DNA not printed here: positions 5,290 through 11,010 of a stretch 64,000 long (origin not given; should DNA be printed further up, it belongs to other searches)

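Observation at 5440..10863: Giant 1807-aa virion-associated protein built from ~60 copies of a 14-aa (42-nt) tandem repeat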

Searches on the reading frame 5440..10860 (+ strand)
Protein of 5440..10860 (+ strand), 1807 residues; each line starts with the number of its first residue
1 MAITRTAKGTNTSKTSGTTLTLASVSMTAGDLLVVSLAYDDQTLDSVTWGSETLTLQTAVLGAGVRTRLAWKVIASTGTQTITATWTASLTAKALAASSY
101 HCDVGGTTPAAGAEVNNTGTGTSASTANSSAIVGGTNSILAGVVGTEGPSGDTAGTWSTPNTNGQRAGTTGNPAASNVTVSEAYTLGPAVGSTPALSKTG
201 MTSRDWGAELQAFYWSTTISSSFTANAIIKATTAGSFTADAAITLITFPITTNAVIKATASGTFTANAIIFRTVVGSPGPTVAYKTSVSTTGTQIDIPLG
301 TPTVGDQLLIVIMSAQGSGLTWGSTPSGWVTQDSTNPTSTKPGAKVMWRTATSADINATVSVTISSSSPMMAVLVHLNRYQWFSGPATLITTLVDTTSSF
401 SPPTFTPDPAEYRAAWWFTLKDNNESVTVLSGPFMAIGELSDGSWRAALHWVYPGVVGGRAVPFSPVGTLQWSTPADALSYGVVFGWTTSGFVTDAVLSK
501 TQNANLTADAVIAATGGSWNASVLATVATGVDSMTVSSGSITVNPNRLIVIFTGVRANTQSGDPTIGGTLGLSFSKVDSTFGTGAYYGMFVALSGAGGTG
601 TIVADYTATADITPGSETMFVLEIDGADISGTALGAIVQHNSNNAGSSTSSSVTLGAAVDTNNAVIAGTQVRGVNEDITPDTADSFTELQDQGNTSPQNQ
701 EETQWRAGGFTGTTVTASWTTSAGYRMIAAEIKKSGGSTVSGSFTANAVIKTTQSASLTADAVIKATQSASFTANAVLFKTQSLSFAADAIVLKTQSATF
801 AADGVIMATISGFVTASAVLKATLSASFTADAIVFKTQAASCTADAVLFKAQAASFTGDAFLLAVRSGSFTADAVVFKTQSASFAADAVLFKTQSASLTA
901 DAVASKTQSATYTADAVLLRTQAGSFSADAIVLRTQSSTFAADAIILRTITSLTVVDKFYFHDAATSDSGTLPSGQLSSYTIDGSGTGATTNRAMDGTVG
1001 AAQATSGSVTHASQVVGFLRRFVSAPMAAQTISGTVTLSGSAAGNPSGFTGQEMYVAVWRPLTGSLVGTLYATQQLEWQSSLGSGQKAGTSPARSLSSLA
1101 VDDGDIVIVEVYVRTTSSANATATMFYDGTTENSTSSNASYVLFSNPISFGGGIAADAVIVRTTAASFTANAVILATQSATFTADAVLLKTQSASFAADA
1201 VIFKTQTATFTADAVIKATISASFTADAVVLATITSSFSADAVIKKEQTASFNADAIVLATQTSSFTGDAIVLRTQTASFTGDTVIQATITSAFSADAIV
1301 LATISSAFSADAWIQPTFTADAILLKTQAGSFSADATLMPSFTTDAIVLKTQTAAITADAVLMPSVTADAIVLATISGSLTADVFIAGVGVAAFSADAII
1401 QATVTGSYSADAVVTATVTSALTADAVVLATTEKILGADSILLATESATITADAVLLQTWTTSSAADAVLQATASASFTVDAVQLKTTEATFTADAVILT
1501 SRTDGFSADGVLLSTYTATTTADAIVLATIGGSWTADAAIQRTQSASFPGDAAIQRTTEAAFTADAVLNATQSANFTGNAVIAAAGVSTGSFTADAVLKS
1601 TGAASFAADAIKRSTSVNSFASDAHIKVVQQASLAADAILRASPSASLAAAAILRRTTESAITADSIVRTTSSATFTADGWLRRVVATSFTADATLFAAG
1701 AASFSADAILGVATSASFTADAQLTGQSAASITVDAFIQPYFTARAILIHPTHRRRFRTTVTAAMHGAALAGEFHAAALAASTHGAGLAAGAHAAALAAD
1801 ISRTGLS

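Call 5: search_protein_families(library=pfam, proteins=[window:5440-10860:+], max_evalue=1)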
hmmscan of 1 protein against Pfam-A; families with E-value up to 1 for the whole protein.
window:5440-10860:+ (1807 aa): 1 family
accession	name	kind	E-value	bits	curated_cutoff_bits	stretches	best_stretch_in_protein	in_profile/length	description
PF22896.3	OB_RNR_1st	-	0.067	13.8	28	0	1229-1261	56-88/99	Ribonuclease R, OB first domain, N-terminal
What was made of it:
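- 6265..6906 (+): D2, globular domain (aa 276-489) with a GDxLLxV-type motif. No Pfam hit (call 5).
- On Any curated protein or repeat family (Pfam-A, NCBIfam, PHROGs with a function): Pfam: only a sub-threshold chance hit (OB_RNR_1st, E 0.067; call 5).
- On YadA-like head of trimeric autotransporter adhesins: Pfam reported no family match for the protein (call 5).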

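Call 6: search_protein_families(library=phrogs, proteins=[window:5440-10860:+], max_evalue=0.1)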
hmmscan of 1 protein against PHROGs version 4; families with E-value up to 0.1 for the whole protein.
window:5440-10860:+ (1807 aa): 3 families
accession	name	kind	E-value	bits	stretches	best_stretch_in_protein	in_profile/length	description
phrog_30105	-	unknown function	0.0022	18.2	1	872-957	13-98/307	-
phrog_12372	-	unknown function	0.031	15.2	0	887-957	29-97/120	-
phrog_26680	-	unknown function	0.082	13.6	0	1167-1224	56-112/154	-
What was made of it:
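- On Any curated protein or repeat family (Pfam-A, NCBIfam, PHROGs with a function): PHROGs: weak hits to three 'unknown function' families, best E 0.0022 (call 6).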

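Call 7: search_solved_structures(query=window:5440-10860:+, max_evalue=1)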
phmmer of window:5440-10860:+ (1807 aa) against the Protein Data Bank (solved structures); distinct sequences matched with E-value up to 1: 1.
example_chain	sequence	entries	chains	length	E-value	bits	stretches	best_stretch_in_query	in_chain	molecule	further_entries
3eb2_A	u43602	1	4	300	0.19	12.8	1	1390-1571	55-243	Putative dihydrodipicolinate synthetase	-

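Call 9: search_dna_similar(query=window:5440-10860:+, collection=phages, mode=protein, max_rows=20)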
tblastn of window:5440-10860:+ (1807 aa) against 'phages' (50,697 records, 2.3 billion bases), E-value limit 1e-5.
No match.
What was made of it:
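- Closest known: HRTV-25 gp7 + gp8. Different: It gave no detectable similarity to the giant protein: the full-length tblastn against GenBank phages found no match (call 9).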

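Call 15: find_homologous_proteins(query=window:5440-10860:+, max_evalue=0.001)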
Query window:5440-10860:+ (1807 aa): 13 proteins with E <= 0.001 among 8000 candidates.
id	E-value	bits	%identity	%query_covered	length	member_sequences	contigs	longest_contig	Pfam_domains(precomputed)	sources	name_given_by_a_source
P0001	1.4e-175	605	34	36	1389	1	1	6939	-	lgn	-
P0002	6.1e-167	576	38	36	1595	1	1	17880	-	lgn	-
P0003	2.3e-117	412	41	32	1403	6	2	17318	-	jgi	jgi:hypothetical protein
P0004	8.6e-116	407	36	33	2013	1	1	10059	-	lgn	-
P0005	5.1e-105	371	36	33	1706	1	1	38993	PF13385.14,PF00722.29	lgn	-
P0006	8.4e-95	337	27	32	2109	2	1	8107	-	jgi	jgi:hypothetical protein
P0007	7.9e-84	301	76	12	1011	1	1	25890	-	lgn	-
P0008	1.0e-79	287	75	12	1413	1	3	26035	-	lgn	-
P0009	9.0e-73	264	65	12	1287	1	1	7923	-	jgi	jgi:hypothetical protein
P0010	1.0e-62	231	62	12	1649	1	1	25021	-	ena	-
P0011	8.2e-46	175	41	16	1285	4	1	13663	-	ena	-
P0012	7.1e-38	149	52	11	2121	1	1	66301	PF13385.14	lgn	-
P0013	1.2e-12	65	35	9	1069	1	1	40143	-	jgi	jgi:hypothetical protein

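Call 18: find_encoding_contigs(protein=P0012, flank=10000, max_places=2)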
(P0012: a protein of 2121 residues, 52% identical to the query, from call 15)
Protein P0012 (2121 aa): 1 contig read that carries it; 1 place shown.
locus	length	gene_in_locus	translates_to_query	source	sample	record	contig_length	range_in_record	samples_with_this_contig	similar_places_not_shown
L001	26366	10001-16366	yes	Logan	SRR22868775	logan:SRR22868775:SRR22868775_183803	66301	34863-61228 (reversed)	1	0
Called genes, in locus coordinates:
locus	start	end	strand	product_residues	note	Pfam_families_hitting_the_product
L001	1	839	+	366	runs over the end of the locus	PF19347:DUF5925 (weak), PF00004:AAA (weak)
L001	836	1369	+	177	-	-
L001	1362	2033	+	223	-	PF00535:Glycos_transf_2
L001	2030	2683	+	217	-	-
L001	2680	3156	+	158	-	PF01467:CTP_transf_like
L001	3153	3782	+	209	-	-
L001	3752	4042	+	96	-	-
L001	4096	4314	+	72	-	-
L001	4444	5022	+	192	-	-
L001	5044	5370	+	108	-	-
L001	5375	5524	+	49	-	-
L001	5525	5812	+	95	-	-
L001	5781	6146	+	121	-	-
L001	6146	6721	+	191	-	PF13649:Methyltransf_25 (weak), PF08241:Methyltransf_11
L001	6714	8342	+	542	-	PF03452:Anp1 (weak), PF05148:Methyltransf_8, PF08241:Methyltransf_11, PF13649:Methyltransf_25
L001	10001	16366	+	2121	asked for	PF13385:Laminin_G_3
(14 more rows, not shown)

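Call 19: find_encoding_contigs(protein=P0005, flank=10000, max_places=2)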
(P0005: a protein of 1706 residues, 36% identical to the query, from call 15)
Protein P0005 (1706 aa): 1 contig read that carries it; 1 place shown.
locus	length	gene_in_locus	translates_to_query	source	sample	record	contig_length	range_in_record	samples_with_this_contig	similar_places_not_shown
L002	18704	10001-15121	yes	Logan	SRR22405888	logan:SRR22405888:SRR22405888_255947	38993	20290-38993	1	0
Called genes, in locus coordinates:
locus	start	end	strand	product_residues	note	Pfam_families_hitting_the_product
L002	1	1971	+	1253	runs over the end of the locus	PF10145:PhageMin_Tail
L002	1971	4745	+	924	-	PF25788:Ig_Rha78A_N (weak)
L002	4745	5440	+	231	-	-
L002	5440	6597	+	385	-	-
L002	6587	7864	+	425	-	-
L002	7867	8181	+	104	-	-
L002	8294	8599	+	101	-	-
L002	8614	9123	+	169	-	-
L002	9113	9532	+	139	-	PF00961:LAGLIDADG_1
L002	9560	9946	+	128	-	-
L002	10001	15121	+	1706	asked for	PF13385:Laminin_G_3, PF00722:Glyco_hydro_16 (weak), PF13385:Laminin_G_3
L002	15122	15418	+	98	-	-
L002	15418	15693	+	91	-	-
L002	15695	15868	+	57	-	-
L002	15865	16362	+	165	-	-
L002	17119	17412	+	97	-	-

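Call 21: find_encoding_contigs(protein=P0013, flank=10000, max_places=2)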
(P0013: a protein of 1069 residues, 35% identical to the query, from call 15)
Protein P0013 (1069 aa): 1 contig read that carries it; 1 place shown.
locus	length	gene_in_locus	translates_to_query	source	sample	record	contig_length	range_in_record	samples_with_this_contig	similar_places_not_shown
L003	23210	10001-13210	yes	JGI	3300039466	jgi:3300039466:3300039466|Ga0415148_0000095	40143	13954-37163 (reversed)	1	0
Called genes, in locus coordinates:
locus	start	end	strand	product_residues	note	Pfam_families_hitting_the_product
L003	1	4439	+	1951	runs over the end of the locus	-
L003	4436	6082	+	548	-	-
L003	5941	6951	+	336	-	PF01551:Peptidase_M23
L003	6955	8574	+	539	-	-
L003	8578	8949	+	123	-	-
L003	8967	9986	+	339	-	-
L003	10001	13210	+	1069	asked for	-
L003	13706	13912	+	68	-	-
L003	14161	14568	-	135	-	-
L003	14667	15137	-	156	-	-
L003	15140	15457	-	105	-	-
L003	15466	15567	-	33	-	-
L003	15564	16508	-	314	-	PF01145:Band_7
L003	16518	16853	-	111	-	-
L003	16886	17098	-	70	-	-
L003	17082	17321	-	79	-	-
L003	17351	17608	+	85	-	-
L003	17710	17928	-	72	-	-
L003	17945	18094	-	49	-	-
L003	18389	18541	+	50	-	-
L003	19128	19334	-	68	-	-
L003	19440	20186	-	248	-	PF27148:Slr1353_N (faint)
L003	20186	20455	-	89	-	-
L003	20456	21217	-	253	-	PF12705:PDDEXK_1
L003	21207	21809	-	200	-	PF13384:HTH_23 (faint), PF13518:HTH_28 (faint), PF04545:Sigma70_r4, PF12833:HTH_18 (weak)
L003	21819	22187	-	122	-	PF00436:SSB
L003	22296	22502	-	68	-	-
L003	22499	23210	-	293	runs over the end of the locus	-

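Call 22: find_encoding_contigs(protein=P0008, flank=10000, max_places=2)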
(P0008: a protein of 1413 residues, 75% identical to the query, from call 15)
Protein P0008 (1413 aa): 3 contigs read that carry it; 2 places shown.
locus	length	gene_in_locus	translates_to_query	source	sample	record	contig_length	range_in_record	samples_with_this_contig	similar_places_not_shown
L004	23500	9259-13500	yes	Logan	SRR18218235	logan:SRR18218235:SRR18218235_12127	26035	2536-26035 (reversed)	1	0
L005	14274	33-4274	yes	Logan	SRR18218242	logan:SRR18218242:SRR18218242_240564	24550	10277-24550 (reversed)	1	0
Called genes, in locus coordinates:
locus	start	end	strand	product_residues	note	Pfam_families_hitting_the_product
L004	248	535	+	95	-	-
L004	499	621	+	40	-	-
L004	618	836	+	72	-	-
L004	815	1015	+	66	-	-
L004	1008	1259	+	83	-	-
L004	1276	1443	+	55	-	-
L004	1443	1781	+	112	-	-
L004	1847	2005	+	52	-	-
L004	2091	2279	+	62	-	-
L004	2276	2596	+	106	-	-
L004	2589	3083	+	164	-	-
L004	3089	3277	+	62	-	-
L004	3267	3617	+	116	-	-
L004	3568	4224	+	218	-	PF02195:ParB_N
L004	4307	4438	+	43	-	-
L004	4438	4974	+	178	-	-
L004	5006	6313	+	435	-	PF17289:Terminase_6C (weak)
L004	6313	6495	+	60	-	-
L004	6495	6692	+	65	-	-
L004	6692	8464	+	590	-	PF04860:Phage_portal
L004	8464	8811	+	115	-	-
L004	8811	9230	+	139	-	-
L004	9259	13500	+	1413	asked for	-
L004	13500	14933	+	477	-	-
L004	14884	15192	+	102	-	-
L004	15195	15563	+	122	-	-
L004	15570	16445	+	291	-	-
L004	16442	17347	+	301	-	PF01073:3Beta_HSD, PF01370:Epimerase, PF02719:Polysacc_synt_2, PF04321:RmlD_sub_bind (weak), PF07993:NAD_binding_4 (faint), PF13460:NAD_binding_10 (weak), PF16363:GDP_Man_Dehyd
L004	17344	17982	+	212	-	PF00535:Glycos_transf_2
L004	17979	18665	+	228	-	-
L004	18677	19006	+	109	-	-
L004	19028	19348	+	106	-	-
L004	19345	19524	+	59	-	-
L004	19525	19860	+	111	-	-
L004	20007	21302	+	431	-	PF00534:Glycos_transf_1, PF20706:GT4-conflict, PF13692:Glyco_trans_1_4, PF13524:Glyco_trans_1_2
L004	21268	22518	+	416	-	PF04586:Peptidase_S78 (weak)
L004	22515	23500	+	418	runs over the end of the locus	-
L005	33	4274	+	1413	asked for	-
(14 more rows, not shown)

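Call 64: search_protein_families(library=ncbifam, proteins=[window:5440-10860:+], max_evalue=0.1)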
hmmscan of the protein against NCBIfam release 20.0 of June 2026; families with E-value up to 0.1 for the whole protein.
window:5440-10860:+ (1807 aa): 0 families
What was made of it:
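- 8293..8892 (+): D4, globular Ser/Thr-rich domain (aa 952-1151). No family match (calls 5, 64).
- The globular domains of this particular protein have no detectable family (calls 5, 64), so glycan binding is by analogy only.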

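Call 66: search_protein_families(library=phrogs, proteins=[L004:8464-8808:+, L004:8811-9227:+], max_evalue=0.01)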
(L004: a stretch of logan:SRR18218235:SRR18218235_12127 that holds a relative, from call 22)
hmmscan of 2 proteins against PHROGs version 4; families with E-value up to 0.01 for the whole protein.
L004:8464-8808:+ (115 aa): 0 families

L004:8811-9227:+ (139 aa): 3 families
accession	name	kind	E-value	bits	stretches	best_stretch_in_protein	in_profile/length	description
phrog_644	-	unknown function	9.4e-33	114.5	1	1-139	4-142/174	-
phrog_24719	-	unknown function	8e-05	23.9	1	49-102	77-128/157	-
phrog_26662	-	unknown function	0.0037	18.2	1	25-136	27-145/151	-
